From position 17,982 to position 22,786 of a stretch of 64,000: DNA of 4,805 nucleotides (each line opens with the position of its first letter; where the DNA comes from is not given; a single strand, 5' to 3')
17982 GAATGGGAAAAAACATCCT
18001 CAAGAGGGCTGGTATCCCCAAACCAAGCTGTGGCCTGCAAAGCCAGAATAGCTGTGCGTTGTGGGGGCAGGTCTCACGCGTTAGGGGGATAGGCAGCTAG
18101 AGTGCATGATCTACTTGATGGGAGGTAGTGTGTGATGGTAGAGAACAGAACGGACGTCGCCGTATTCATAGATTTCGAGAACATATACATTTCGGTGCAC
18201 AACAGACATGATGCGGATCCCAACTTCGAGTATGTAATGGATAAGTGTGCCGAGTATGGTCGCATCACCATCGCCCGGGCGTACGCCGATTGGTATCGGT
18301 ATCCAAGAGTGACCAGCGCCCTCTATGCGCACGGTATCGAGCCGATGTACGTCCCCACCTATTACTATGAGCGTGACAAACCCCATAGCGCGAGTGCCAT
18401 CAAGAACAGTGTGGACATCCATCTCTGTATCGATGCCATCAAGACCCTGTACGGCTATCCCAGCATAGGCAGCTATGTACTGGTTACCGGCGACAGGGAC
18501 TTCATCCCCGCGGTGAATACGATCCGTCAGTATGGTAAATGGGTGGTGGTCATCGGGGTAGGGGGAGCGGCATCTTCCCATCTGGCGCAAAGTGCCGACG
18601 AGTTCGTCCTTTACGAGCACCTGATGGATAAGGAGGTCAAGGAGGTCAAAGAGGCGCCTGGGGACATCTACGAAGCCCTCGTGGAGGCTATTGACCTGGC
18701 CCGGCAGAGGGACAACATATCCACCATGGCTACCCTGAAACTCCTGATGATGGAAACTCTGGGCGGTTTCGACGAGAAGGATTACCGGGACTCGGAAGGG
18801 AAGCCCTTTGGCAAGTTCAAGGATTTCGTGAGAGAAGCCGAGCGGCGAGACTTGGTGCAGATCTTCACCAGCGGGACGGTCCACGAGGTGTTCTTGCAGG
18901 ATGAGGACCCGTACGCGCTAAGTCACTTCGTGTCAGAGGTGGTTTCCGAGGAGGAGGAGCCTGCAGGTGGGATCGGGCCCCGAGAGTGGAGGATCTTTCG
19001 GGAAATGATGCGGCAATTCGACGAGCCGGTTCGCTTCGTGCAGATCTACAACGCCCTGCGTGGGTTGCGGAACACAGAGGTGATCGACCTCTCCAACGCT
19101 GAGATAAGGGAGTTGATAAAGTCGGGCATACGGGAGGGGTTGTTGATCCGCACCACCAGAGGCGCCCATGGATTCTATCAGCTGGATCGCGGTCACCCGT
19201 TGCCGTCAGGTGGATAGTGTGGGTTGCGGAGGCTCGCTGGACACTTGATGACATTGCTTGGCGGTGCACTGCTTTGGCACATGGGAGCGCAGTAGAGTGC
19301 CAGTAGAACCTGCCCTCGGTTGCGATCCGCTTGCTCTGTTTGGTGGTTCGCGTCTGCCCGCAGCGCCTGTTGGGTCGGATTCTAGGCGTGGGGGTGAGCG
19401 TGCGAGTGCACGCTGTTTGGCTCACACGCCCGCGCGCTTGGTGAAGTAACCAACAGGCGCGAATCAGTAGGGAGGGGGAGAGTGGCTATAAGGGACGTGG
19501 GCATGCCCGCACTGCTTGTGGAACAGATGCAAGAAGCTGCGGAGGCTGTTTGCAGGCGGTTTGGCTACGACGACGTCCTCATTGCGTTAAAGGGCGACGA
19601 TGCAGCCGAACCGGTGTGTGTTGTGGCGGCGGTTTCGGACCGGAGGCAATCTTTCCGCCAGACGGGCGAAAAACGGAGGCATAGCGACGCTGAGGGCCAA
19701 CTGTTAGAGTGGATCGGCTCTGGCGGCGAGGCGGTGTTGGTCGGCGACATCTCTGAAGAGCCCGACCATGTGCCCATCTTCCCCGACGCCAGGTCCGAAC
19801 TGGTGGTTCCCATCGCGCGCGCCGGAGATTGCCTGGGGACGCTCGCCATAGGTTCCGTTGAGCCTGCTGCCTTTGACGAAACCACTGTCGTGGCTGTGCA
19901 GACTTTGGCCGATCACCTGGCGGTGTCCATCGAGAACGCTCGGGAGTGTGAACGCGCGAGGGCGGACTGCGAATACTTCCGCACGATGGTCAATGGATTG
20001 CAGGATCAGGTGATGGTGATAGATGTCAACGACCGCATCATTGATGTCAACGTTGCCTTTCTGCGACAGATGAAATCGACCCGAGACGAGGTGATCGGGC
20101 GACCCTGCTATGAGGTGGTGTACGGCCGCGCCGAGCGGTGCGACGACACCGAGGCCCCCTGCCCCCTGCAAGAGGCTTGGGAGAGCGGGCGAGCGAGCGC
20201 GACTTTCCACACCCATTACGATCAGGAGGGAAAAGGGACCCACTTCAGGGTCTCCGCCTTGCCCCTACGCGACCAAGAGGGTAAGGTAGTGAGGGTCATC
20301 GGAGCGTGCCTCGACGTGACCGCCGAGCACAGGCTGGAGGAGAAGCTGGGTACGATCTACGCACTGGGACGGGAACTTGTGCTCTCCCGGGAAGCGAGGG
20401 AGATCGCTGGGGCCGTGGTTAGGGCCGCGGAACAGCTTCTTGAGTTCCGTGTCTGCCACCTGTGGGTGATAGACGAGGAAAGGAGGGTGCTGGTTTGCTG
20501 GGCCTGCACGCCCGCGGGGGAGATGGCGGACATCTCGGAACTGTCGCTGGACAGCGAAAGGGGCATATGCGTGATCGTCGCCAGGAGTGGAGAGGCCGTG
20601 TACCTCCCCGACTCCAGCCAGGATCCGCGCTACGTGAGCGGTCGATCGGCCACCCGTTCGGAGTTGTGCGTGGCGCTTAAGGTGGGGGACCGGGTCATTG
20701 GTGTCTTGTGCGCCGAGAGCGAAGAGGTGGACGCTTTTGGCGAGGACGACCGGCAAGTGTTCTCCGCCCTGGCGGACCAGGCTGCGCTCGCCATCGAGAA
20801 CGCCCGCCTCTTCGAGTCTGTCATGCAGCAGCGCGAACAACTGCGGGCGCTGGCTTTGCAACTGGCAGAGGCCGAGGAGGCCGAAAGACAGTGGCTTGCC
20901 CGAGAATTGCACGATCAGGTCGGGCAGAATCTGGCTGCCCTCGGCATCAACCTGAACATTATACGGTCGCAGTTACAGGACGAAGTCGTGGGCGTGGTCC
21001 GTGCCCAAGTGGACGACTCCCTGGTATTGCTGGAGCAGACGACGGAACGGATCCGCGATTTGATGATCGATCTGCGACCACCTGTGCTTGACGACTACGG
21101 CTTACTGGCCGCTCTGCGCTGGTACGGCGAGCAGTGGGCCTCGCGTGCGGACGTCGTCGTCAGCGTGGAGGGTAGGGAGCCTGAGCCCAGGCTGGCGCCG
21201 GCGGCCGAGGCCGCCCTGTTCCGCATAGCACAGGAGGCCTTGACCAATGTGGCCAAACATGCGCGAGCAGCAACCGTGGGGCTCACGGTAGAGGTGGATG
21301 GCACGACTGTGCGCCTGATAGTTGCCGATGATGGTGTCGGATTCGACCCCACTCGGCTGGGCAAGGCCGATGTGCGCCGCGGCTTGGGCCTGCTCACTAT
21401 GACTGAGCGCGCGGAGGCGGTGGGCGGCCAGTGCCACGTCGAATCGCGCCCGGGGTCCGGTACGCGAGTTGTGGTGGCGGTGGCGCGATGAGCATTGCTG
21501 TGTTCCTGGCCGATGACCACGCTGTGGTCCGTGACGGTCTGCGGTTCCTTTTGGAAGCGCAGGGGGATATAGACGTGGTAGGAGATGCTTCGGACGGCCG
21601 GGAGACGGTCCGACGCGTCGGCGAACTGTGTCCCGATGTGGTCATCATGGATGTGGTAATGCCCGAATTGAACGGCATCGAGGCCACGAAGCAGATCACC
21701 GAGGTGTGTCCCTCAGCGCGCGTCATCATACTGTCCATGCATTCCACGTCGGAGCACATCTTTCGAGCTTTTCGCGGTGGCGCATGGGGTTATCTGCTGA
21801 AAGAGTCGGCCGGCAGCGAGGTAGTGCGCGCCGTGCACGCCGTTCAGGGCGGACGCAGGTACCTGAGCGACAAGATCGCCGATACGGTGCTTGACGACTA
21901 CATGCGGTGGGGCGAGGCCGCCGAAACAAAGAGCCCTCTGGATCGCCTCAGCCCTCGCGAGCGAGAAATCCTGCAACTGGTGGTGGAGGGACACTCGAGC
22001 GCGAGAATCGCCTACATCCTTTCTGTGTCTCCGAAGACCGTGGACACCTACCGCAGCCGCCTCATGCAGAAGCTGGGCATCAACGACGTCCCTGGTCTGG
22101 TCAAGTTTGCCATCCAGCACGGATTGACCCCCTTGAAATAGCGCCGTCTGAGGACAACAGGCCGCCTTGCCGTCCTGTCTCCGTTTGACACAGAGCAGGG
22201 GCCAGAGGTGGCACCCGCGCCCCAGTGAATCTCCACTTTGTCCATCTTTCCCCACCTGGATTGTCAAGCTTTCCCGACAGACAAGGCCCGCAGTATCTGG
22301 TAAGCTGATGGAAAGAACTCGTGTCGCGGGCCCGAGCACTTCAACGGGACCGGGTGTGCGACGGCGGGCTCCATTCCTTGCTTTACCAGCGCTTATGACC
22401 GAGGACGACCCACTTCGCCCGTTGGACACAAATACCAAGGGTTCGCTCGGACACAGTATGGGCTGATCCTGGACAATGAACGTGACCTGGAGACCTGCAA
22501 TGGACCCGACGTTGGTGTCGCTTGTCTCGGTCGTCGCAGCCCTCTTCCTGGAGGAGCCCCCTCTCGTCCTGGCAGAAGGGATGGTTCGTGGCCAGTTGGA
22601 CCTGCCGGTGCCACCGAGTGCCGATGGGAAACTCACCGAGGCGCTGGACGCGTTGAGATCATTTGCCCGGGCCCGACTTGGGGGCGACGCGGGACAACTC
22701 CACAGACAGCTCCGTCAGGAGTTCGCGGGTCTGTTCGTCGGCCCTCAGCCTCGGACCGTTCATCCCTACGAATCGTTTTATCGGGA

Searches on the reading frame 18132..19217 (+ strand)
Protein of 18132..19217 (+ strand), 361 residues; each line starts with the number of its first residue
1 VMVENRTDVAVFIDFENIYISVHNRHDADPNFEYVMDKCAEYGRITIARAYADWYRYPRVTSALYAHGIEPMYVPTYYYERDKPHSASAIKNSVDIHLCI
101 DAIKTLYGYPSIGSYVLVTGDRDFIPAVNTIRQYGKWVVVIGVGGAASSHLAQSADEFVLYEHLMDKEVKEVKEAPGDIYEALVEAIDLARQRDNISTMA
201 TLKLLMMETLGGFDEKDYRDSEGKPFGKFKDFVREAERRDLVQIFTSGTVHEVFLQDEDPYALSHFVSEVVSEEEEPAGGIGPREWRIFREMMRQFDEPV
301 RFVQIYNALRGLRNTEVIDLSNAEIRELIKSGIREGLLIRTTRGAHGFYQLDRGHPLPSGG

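Call 72: search_protein_families(library=pfam, proteins=[window:18132-19217:+], max_evalue=0.00001)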
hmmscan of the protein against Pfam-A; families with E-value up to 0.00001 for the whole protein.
window:18132-19217:+ (361 aa): 1 family
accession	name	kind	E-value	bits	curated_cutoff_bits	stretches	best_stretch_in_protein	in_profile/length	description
PF01936.24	NYN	-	3.7e-28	99.3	24.2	1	9-160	2-143/145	NYN domain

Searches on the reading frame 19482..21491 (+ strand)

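Call 72: search_protein_families(library=pfam, proteins=[window:19482-21491:+], max_evalue=0.00001)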
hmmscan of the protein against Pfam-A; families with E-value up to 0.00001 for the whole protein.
window:19482-21491:+ (669 aa): 9 families
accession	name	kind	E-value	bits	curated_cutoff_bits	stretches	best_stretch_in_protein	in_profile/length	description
PF13185.12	GAF_2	-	8.2e-32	110.7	28.6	2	303-439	2-136/136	GAF domain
PF01590.32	GAF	-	1.2e-26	94.3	22.4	2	306-438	3-133/133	GAF domain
PF13492.12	GAF_3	-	2.4e-21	76.9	27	1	307-440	4-129/129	GAF domain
PF08448.16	PAS_4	-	1.1e-15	58.2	23.1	1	171-284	2-110/110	PAS fold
PF02518.31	HATPase_c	-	1.1e-14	55.2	26.4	1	576-666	3-106/111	Histidine kinase-, DNA gyrase B-, and HSP90-like ATPase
PF13426.13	PAS_9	-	9.2e-14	52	27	1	177-281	4-103/103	PAS domain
PF07730.19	HisKA_3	-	9.4e-11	42.6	24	1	468-536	1-68/68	Histidine kinase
PF00989.32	PAS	-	2.6e-09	37.5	22.6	1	165-279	2-113/113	PAS fold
PF13581.12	HATPase_c_2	-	6.7e-07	29.8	27.4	1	582-647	35-112/127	Histidine kinase-like ATPase domain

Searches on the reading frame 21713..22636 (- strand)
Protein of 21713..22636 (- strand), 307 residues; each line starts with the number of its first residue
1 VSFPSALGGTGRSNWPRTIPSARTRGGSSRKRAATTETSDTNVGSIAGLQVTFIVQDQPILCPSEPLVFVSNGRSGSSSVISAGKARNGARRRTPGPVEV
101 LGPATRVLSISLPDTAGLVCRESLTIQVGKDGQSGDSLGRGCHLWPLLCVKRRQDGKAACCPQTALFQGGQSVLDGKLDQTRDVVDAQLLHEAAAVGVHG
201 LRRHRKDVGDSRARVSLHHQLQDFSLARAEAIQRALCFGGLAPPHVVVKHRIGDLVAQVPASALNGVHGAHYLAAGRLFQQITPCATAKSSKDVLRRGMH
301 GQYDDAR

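Call 93: search_solved_structures(query=window:21713-22636:-, max_evalue=0.001)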
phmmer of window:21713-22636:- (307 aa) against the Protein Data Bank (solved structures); distinct sequences matched with E-value up to 0.001: 0.
